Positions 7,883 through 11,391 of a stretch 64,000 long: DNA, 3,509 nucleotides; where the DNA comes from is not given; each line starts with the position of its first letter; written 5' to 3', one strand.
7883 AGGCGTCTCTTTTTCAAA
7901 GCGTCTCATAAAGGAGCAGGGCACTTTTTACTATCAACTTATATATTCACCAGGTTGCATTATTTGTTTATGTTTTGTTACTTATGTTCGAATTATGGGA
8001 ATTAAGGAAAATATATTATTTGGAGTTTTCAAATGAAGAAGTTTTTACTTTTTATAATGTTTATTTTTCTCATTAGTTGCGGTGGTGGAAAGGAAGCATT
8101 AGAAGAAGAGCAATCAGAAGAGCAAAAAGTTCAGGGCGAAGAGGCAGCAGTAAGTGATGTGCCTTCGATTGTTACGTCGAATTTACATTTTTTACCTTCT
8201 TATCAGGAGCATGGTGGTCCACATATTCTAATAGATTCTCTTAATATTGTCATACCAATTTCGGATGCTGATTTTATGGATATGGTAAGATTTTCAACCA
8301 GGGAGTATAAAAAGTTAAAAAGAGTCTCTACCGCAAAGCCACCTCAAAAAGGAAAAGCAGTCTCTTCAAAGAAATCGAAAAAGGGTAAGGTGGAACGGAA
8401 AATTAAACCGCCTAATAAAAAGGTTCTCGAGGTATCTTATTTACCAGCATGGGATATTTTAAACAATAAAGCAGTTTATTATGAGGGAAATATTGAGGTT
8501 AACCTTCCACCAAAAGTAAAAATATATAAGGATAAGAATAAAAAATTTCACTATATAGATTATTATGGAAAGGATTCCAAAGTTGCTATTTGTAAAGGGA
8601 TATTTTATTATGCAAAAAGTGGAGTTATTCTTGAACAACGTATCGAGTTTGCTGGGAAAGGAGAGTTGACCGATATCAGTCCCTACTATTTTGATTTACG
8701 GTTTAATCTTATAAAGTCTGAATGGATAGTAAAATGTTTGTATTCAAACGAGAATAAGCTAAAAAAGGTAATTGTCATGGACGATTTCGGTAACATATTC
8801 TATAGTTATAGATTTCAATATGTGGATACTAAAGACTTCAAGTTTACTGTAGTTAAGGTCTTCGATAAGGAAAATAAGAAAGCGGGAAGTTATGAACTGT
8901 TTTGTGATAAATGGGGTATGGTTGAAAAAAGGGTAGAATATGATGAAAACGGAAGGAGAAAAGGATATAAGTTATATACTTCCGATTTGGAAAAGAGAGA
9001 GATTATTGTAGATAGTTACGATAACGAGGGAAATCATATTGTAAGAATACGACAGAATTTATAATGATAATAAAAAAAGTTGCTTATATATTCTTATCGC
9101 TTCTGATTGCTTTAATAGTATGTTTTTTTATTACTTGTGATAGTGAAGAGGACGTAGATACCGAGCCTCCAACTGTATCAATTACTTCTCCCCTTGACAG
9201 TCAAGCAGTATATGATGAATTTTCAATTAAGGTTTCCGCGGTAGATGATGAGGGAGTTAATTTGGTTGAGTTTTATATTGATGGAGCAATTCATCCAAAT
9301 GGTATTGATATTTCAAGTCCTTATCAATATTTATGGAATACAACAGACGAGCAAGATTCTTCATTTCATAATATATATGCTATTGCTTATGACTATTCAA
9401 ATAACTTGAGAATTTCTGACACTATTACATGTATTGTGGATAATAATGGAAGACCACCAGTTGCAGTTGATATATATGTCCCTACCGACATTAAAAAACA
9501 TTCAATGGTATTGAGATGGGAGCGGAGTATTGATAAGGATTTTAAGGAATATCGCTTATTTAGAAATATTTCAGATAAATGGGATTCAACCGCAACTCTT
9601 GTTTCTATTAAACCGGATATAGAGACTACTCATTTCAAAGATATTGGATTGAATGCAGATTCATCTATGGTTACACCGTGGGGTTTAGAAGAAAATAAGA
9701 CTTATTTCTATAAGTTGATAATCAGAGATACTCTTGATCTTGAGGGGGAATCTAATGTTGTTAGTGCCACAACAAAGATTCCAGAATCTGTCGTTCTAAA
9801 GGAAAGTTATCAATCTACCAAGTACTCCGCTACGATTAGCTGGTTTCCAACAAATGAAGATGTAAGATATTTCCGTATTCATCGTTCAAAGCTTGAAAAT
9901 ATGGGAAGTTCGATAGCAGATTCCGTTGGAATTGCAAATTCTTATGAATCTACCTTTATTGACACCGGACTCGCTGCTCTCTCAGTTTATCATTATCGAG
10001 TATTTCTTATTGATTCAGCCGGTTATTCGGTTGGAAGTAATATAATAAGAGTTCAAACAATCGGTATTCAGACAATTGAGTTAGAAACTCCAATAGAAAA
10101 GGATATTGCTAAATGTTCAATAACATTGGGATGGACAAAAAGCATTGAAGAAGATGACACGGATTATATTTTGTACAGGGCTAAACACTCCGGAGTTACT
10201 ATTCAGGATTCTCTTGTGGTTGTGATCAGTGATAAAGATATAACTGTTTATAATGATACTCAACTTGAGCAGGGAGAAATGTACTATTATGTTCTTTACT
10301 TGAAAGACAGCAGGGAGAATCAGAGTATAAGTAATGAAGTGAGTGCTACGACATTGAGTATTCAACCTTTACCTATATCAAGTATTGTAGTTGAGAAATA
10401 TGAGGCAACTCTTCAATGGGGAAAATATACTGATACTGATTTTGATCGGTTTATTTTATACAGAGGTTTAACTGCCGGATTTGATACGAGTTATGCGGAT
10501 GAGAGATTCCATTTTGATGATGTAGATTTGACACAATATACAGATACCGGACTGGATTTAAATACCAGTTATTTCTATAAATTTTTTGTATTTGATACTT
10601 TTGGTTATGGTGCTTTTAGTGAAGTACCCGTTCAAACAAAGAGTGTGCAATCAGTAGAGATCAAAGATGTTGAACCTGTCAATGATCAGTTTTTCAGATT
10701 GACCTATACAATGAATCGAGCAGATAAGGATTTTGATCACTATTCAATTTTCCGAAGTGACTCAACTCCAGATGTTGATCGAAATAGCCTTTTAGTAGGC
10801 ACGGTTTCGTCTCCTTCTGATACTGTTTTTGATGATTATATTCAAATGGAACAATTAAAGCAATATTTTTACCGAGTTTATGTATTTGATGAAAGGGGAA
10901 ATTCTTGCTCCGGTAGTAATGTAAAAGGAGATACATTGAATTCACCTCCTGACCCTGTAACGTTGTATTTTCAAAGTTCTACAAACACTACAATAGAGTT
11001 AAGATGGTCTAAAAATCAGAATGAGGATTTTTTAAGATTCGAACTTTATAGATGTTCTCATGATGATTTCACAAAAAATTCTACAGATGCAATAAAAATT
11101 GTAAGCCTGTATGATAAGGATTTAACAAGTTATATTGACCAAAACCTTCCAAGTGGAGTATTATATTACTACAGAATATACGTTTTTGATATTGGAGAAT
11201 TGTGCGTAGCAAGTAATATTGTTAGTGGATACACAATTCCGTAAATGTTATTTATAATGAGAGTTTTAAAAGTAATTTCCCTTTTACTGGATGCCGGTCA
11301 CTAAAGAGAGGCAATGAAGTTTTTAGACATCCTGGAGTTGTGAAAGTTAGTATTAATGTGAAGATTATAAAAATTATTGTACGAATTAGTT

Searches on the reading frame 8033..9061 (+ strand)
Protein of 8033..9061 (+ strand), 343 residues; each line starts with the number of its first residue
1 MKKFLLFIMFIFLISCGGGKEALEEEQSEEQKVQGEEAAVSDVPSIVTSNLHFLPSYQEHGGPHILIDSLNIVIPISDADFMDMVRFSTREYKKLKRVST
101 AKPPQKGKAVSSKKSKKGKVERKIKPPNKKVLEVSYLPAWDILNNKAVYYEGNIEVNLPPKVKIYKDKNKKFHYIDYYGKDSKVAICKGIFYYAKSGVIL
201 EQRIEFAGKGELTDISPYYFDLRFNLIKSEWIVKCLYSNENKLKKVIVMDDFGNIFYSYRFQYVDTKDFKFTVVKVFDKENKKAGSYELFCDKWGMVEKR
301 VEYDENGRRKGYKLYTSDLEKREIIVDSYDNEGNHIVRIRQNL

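Call 9: search_protein_families(library=pfam, proteins=[window:8033-9061:+], max_evalue=1)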
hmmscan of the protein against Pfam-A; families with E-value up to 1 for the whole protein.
window:8033-9061:+ (343 aa): 2 families
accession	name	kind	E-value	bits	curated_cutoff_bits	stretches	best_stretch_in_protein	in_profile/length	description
PF03032.20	FSAP_sig_propep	-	0.014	15.9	27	1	1-34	3-41/46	Frog skin active peptide family signal and propeptide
PF23771.1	DUF7168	-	0.13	12.3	25.5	0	201-231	47-77/140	Domain of unknown function (DUF7168)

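Call 16: search_protein_families(library=ncbifam, proteins=[window:8033-9061:+], max_evalue=1)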
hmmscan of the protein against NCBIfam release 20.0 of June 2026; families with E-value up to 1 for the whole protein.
window:8033-9061:+ (343 aa): 1 family
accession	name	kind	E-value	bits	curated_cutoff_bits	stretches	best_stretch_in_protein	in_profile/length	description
NF058647.1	lipo_LytA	equivalog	0.017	15.4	110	1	1-37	1-40/107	acidic lipoprotein LytA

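Call 25: find_homologous_proteins(query=window:8033-9061:+, max_evalue=0.00001)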
Query window:8033-9061:+ (343 aa): 3 proteins with E <= 0.00001 among 2095 candidates.
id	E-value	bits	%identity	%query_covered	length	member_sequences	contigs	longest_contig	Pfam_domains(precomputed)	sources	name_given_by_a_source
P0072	9.5e-217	737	96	100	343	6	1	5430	-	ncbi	-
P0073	5.1e-193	659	83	100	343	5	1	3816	-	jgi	-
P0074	4.6e-127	442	84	66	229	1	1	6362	-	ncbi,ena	-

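Call 26: find_encoding_contigs(protein=P0072, flank=8000, max_places=4)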
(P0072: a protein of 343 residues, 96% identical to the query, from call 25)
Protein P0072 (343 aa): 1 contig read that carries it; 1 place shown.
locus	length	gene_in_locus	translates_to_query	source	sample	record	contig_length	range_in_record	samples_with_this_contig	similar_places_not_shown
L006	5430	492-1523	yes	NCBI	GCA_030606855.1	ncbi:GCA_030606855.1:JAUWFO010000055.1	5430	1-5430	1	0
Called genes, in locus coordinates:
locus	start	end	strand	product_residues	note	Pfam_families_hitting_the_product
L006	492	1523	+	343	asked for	-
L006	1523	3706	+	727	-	PF00041:fn3 (faint), PF17957:Big_7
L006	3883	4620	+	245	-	PF13385:Laminin_G_3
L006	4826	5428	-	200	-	?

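Call 27: find_encoding_contigs(protein=P0073, flank=8000, max_places=4)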
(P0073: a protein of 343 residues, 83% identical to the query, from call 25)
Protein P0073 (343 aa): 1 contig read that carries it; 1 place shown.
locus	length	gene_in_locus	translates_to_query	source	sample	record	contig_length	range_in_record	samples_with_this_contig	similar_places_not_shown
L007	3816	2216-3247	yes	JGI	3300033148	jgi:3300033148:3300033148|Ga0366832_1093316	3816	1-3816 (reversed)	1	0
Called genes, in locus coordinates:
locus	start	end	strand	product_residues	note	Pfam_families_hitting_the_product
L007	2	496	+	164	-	?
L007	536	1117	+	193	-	PF02577:BFN_dom, PF02151:UVR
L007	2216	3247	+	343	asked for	-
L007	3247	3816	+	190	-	?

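Call 28: find_encoding_contigs(protein=P0074, flank=8000, max_places=4)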
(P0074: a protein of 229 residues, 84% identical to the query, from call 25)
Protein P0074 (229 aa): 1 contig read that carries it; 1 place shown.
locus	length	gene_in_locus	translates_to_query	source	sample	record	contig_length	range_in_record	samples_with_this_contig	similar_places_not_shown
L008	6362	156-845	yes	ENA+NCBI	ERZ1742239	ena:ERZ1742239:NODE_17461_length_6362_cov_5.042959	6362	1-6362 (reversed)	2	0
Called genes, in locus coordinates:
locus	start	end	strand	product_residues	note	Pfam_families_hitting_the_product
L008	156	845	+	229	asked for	-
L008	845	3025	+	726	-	PF17957:Big_7, PF00041:fn3 (faint)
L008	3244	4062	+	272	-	PF13385:Laminin_G_3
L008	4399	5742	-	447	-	PF01841:Transglut_core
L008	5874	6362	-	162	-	?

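Call 87: list_cluster_members(proteins=[P0072])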
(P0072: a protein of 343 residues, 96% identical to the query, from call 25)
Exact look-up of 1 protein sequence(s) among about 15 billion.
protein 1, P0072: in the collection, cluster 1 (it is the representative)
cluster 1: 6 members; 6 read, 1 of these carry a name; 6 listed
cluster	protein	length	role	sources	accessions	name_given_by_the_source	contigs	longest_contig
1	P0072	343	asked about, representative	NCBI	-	-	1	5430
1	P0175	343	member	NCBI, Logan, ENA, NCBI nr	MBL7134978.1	MAG: hypothetical protein ISS81_00100 [Candidatus Marinimicrobia bacterium] | hypothetical protein [Candidatus Neomarinimicrobiota bacterium]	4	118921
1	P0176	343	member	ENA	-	-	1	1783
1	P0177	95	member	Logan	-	-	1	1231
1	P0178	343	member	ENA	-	-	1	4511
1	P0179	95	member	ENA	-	-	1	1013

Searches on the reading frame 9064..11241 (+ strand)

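Call 9: search_protein_families(library=pfam, proteins=[window:9064-11241:+], max_evalue=1)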
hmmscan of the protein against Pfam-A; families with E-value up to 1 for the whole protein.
window:9064-11241:+ (726 aa): 5 families
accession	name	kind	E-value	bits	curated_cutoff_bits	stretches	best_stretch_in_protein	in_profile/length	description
PF17957.7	Big_7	-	1.8e-13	51.4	24.1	1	36-104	1-68/70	Bacterial Ig domain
PF00041.27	fn3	-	4.2e-13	49.8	25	2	250-328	10-81/84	Fibronectin type III domain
PF16656.11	Pur_ac_phosph_N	-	0.00058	20.8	30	0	629-705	1-78/93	Purple acid Phosphatase, N-terminal domain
PF25529.1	Ig_ENGASE1_C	-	0.0064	17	27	1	245-282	19-56/117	ENGASE1-like, C-terminal immunoglobulin-like domain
PF19889.5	DUF6362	-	0.18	12.7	31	0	341-375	36-70/98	Domain of unknown function (DUF6362)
